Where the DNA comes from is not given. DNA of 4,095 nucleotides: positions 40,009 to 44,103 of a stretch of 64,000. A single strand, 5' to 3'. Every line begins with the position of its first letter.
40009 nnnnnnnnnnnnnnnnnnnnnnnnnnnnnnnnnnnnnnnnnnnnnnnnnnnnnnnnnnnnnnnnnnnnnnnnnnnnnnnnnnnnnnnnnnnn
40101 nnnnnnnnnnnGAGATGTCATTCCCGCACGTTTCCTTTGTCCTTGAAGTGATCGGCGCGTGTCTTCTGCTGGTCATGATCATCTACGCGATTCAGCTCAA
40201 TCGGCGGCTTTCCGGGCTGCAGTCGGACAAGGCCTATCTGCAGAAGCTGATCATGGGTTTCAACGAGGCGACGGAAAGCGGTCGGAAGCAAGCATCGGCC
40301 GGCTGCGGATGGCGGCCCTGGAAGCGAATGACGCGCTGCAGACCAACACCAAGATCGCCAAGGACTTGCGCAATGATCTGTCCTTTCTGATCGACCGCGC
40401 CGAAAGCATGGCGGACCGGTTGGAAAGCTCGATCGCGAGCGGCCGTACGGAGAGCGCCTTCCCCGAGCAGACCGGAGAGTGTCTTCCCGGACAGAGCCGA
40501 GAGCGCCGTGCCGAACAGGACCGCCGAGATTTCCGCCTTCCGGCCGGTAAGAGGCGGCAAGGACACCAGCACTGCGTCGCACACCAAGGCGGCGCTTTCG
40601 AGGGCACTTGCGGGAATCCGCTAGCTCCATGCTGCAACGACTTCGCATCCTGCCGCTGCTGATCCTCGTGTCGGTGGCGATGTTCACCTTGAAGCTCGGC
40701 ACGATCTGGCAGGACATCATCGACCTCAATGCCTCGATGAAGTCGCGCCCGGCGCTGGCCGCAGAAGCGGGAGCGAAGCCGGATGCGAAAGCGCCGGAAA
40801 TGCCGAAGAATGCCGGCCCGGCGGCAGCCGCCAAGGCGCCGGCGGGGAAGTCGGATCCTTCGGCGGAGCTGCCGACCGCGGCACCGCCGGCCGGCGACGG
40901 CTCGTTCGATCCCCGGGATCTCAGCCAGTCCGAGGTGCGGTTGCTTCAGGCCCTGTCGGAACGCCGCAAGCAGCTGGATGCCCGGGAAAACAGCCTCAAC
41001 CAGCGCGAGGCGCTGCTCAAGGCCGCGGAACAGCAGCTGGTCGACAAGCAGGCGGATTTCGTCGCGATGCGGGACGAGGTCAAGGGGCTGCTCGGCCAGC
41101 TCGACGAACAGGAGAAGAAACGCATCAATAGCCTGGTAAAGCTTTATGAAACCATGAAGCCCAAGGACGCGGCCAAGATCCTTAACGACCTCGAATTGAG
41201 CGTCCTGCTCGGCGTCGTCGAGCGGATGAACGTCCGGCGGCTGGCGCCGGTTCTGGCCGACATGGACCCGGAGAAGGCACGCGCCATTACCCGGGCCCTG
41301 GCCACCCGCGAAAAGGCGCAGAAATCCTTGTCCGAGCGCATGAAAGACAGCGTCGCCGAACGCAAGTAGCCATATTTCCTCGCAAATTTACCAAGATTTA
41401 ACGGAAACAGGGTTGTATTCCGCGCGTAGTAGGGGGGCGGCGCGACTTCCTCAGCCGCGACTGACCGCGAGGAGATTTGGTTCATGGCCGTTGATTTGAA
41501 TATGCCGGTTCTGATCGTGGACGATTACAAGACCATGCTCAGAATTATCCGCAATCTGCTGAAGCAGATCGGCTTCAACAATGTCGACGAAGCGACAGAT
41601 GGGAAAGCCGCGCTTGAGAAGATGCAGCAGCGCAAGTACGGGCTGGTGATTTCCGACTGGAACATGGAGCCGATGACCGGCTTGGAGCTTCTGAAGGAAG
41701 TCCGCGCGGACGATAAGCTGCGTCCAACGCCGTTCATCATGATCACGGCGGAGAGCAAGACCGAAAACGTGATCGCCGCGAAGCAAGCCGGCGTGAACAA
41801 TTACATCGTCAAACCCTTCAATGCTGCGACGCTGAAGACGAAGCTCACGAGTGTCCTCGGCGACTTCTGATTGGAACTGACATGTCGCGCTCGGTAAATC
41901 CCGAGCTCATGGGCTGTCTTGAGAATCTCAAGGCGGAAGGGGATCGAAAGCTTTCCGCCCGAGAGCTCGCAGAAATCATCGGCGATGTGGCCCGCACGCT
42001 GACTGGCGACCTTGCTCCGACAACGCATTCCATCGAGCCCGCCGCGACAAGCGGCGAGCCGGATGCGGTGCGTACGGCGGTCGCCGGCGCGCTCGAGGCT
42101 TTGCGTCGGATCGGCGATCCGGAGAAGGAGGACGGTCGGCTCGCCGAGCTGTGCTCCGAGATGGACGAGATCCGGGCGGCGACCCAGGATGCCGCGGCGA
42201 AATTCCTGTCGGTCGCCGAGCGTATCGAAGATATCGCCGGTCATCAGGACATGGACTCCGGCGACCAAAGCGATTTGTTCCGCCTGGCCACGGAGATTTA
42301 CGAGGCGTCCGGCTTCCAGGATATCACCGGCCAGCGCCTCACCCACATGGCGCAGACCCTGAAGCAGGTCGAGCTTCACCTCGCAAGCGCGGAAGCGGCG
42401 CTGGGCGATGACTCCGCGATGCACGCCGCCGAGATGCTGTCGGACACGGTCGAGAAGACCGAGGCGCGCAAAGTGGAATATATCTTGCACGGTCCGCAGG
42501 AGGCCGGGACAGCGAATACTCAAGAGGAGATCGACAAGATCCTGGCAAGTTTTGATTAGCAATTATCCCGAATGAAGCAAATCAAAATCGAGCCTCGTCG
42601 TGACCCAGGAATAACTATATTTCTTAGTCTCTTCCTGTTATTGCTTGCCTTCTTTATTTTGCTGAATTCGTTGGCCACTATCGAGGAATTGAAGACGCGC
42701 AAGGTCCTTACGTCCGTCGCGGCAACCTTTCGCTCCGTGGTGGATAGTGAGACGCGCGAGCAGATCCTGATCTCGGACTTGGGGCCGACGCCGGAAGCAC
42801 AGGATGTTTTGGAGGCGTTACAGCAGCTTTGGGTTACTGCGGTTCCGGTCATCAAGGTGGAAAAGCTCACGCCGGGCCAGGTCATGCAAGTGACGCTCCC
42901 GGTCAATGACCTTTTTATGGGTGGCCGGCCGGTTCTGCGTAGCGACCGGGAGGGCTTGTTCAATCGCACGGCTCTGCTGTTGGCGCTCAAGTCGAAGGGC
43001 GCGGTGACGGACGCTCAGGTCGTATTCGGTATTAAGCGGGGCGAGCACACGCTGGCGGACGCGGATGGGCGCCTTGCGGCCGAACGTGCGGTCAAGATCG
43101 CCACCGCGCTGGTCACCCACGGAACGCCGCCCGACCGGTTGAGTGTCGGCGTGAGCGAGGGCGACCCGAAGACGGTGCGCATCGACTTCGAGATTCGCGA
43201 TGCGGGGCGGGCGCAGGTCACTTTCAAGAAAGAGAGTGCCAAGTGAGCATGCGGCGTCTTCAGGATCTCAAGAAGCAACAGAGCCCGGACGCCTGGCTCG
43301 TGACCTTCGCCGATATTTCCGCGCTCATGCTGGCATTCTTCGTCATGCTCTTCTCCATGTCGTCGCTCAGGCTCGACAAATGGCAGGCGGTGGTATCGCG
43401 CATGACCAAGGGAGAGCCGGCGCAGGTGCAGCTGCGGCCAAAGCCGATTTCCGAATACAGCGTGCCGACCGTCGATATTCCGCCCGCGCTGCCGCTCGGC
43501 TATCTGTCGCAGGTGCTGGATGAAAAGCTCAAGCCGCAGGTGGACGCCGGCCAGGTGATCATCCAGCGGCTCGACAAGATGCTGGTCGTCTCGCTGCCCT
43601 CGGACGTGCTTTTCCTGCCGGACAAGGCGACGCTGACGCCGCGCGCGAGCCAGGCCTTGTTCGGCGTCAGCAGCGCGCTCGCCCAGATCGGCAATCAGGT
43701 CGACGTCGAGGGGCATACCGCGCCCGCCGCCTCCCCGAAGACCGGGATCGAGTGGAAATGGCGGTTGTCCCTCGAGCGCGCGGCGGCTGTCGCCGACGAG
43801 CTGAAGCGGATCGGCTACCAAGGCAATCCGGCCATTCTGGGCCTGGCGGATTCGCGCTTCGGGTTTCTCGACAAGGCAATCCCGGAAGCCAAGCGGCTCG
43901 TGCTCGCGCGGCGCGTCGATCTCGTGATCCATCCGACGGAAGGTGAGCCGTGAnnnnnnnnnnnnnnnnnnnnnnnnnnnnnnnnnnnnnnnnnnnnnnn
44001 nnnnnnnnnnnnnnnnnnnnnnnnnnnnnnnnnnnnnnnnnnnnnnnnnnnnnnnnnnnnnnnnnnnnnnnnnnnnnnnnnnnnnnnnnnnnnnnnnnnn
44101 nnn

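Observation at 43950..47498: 1182-aa secreted repeat/TPR protein translationally coupled to motB, a candidate periplasmic motor scaffold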

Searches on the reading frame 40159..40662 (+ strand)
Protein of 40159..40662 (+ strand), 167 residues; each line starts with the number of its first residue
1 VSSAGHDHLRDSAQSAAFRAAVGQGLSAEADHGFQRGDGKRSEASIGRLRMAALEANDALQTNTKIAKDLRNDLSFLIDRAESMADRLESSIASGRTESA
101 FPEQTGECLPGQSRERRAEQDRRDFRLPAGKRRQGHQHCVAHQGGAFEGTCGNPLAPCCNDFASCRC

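Call 5: search_protein_families(library=pfam, proteins=[window:40159-40662:+], max_evalue=0.01)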
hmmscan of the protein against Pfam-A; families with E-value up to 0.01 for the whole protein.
window:40159-40662:+ (167 aa): 1 family
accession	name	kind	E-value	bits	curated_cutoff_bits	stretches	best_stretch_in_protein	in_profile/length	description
PF20072.4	DUF6468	-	7.9e-12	45.6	26.9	1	41-95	21-75/76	Domain of unknown function (DUF6468)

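Call 6: search_protein_families(library=ncbifam, proteins=[window:40159-40662:+], max_evalue=0.01)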
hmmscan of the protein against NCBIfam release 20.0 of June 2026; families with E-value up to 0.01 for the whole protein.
window:40159-40662:+ (167 aa): 0 families

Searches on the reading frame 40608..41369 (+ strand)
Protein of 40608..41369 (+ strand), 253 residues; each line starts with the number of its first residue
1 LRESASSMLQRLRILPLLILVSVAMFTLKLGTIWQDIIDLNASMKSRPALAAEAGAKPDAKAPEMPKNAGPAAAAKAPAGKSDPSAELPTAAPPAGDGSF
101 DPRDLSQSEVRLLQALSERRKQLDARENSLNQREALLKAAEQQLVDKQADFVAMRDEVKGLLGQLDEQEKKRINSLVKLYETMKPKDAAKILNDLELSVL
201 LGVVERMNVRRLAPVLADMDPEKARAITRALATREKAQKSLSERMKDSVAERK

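Call 5: search_protein_families(library=pfam, proteins=[window:40608-41369:+], max_evalue=0.01)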
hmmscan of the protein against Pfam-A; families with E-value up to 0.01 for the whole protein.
window:40608-41369:+ (253 aa): 2 families
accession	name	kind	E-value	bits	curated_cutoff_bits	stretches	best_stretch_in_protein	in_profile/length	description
PF03448.22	MgtE_N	-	2e-05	25.5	25.9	1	178-231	44-97/102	MgtE intracellular N domain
PF12072.13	RNase_Y_N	-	0.0094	15.8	32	1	104-164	79-135/201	RNase Y N-terminal region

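Call 6: search_protein_families(library=ncbifam, proteins=[window:40608-41369:+], max_evalue=0.01)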
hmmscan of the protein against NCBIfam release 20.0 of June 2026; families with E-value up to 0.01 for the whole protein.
window:40608-41369:+ (253 aa): 3 families
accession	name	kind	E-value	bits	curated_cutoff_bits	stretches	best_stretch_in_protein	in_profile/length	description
NF047368.1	collar_FlbB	equivalog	3.9e-09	36.6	110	1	112-202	65-154/193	periplasmic-type flagellar collar protein FlbB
NF009345.0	PRK12705.1-2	equivalog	0.0034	16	904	1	104-199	79-171/509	hypothetical protein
NF008573.0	PRK11525.1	equivalog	0.0035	16.7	242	1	110-175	126-192/288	DNA damage-inducible protein D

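Call 47: search_protein_families(library=ncbifam, proteins=[window:40608-41369:+], max_evalue=1)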
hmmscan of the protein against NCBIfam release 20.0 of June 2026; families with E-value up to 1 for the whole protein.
window:40608-41369:+ (253 aa): 4 families
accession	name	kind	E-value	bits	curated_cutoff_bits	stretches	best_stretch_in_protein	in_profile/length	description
NF047368.1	collar_FlbB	equivalog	3.9e-09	36.6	110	1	112-202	65-154/193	periplasmic-type flagellar collar protein FlbB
NF009345.0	PRK12705.1-2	equivalog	0.0034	16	904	1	104-199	79-171/509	hypothetical protein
NF008573.0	PRK11525.1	equivalog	0.0035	16.7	242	1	110-175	126-192/288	DNA damage-inducible protein D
NF033885.1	conj_TraP_IncI1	equivalog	0.29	10.8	135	1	74-167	53-146/217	conjugal transfer protein TraP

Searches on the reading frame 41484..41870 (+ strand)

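Call 5: search_protein_families(library=pfam, proteins=[window:41484-41870:+], max_evalue=0.01)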
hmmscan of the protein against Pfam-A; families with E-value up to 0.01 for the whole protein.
window:41484-41870:+ (128 aa): 1 family
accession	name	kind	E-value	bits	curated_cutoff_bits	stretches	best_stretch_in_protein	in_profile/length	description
PF00072.30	Response_reg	-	1.2e-30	106.4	30.2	1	9-121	1-110/111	Response regulator receiver domain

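Call 6: search_protein_families(library=ncbifam, proteins=[window:41484-41870:+], max_evalue=0.01)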
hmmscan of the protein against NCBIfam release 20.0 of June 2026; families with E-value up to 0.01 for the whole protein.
window:41484-41870:+ (128 aa): 100 families (the best 25 are shown)
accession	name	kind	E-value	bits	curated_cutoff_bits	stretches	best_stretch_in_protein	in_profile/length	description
NF007901.0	PRK10610.1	equivalog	1.1e-47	161.4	189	1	4-125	3-124/129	chemotaxis response regulator CheY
TIGR02154.1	PhoB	equivalog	1e-21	77.3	296.2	1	8-125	4-120/226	phosphate regulon transcriptional regulator PhoB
NF041734.1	resp_reg_RppA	equivalog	7.2e-20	71.3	250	1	7-122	1-115/229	two-component system response regulator RppA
NF011874.0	PRK15347.1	equivalog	1.4e-18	66.4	852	1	6-121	690-806/921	two component system sensor kinase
NF053854.1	RespRegPhoBBctds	equivalog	1.7e-18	66.8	270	1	9-125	1-115/225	two-component system response regulator PhoB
NF040689.1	MtrAB_MtrA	equivalog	2.3e-18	66.4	300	1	9-121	1-109/219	MtrAB system response regulator MtrA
NF000402.1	vanR-B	exception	7.9e-18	64.7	480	1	7-123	3-115/219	vancomycin resistance response regulator transcription factor VanR-B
NF053512.1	nitric_RR_NosR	exception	1.3e-17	64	400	1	9-122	1-112/422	response regulator c-di-GMP phosphodiesterase, NosR family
NF041733.1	resp_reg_CseB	equivalog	1.4e-17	63.9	350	1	9-125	3-115/228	two-component system response regulator CseB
NF045944.1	ResRegRpaBCyano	equivalog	2.1e-17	63.3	330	1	10-125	1-112/229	response regulator transcription factor RpaB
NF008318.0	PRK11107.1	equivalog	2.5e-16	59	890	1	5-122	666-782/920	two-component sensor histidine kinase BarA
NF007689.0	PRK10365.1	equivalog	4.1e-16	58.8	760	1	6-125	5-121/441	sigma-54-dependent response regulator transcription factor ZraR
NF007135.0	PRK09581.1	equivalog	4.8e-16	58.6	474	1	9-124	5-119/457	PleD family two-component system response regulator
NF012023.0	PRK15479.1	equivalog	6.1e-16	58.6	337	1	7-125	1-116/224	transcriptional regulator TctD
NF041866.1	EpsW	equivalog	7.4e-16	57.9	200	1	8-125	7-125/131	exopolysaccharide biosynthesis response regulator EpsW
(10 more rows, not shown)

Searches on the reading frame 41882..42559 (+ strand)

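Call 5: search_protein_families(library=pfam, proteins=[window:41882-42559:+], max_evalue=0.01)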
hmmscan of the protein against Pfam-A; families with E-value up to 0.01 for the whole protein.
window:41882-42559:+ (225 aa): 1 family
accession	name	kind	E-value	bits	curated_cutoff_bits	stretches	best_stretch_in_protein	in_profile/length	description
PF04344.18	CheZ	-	1.8e-07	31.7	30.7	1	88-224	74-201/203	Chemotaxis phosphatase, CheZ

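Call 6: search_protein_families(library=ncbifam, proteins=[window:41882-42559:+], max_evalue=0.01)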
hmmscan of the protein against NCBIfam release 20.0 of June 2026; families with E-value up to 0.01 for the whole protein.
window:41882-42559:+ (225 aa): 1 family
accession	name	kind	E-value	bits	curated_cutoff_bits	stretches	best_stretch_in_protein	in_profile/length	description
NF008368.0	PRK11166.1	equivalog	0.004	17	257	1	137-223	135-214/217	protein phosphatase CheZ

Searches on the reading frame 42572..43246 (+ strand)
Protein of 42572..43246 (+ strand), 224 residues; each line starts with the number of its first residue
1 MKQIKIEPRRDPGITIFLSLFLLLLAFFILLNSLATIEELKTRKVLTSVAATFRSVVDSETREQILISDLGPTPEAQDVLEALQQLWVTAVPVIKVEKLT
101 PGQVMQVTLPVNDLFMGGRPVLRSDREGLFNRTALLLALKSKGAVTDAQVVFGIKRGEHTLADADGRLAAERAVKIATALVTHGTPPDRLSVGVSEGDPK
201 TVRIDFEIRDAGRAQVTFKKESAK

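Call 5: search_protein_families(library=pfam, proteins=[window:42572-43246:+], max_evalue=0.01)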
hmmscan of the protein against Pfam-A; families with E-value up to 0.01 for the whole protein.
window:42572-43246:+ (224 aa): 2 families
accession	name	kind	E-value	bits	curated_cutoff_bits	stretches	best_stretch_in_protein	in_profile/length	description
PF00691.25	OmpA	-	0.00081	20.1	27.2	1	118-202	5-85/98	OmpA family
PF13677.11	MotB_plug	-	0.0014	18.6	24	1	21-53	26-58/58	Membrane MotB of proton-channel complex MotA/MotB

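Call 6: search_protein_families(library=ncbifam, proteins=[window:42572-43246:+], max_evalue=0.01)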
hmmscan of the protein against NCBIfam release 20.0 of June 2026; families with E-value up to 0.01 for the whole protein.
window:42572-43246:+ (224 aa): 2 families
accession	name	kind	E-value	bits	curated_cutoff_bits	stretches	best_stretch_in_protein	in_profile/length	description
NF006508.0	PRK08944.1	subfamily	9.7e-05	21.7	259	1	16-54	20-58/304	MotB family protein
NF006541.1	PRK09038.1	equivalog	0.00039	20.1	283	0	21-68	24-71/253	flagellar motor protein MotD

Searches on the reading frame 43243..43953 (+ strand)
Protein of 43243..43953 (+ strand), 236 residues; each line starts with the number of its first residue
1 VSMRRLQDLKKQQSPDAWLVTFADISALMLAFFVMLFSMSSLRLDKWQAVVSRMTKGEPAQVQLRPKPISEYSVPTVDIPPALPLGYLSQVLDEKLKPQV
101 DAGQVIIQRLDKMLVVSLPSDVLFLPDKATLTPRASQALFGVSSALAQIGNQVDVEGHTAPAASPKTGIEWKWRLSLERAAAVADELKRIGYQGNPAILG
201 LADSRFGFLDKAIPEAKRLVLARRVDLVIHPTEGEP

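Call 5: search_protein_families(library=pfam, proteins=[window:43243-43953:+], max_evalue=0.01)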
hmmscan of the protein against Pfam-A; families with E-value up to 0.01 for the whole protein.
window:43243-43953:+ (236 aa): 2 families
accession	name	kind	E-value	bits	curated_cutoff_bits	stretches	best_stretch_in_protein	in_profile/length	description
PF13677.11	MotB_plug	-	6.2e-14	51.8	24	1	11-55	11-55/58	Membrane MotB of proton-channel complex MotA/MotB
PF00691.25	OmpA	-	2.5e-08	34.6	27.2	1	123-191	1-68/98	OmpA family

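Call 6: search_protein_families(library=ncbifam, proteins=[window:43243-43953:+], max_evalue=0.01)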
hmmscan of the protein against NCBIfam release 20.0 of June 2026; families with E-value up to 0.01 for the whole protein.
window:43243-43953:+ (236 aa): 17 families
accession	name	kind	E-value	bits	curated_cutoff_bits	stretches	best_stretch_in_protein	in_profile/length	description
NF006541.1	PRK09038.1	equivalog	2.1e-23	83.3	283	2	88-193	109-214/253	flagellar motor protein MotD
NF006508.0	PRK08944.1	subfamily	1.5e-22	80.2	259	2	90-230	149-288/304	MotB family protein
NF005195.1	PRK06667.1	equivalog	7.8e-21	74.9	300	1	12-230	9-236/241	flagellar motor protein MotB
NF005382.1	PRK06925.1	equivalog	4.2e-16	59.9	264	2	19-59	1-41/225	flagellar motor protein MotS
NF006548.1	PRK09041.1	equivalog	1.4e-10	40.8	277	2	123-229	169-273/287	flagellar motor protein MotB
NF053611.1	YiaD_Gzip_OmpA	equivalog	2.1e-10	40.7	175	1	93-192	75-171/206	YiaD family glycine zipper/OmpA-like lipoprotein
TIGR03350.1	type_VI_ompA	equivalog_domain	2.3e-10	40.6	139.8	1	92-193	2-103/137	type VI secretion system protein TssL, long form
NF005444.0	PRK07033.1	equivalog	1.1e-09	37.8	520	1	68-189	262-383/438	DotU family type VI secretion system protein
NF005831.1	PRK07734.1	equivalog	3e-09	37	301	1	9-51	9-51/250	flagellar motor protein MotB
NF006285.1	PRK08457.1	equivalog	3.5e-09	36.8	250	1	100-191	103-196/253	flagellar motor protein MotB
NF005236.0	PRK06742.1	equivalog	1.5e-08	34.4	312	1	12-188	6-183/225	flagellar motor protein MotS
NF053585.1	OMP_LP_YfiB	equivalog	7e-07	29.2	128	1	116-193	52-126/163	outer membrane lipoprotein YfiB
NF007804.1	PRK10510.1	equivalog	1.1e-06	28.1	307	1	85-194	77-183/219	OmpA family lipoprotein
NF005273.1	PRK06778.1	equivalog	2.3e-06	27.3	383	0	11-54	16-59/297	putative lateral flagellar export/assembly protein LafU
NF005999.0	PRK08126.1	subfamily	9.1e-06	24.7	571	1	91-191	294-394/432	hypothetical protein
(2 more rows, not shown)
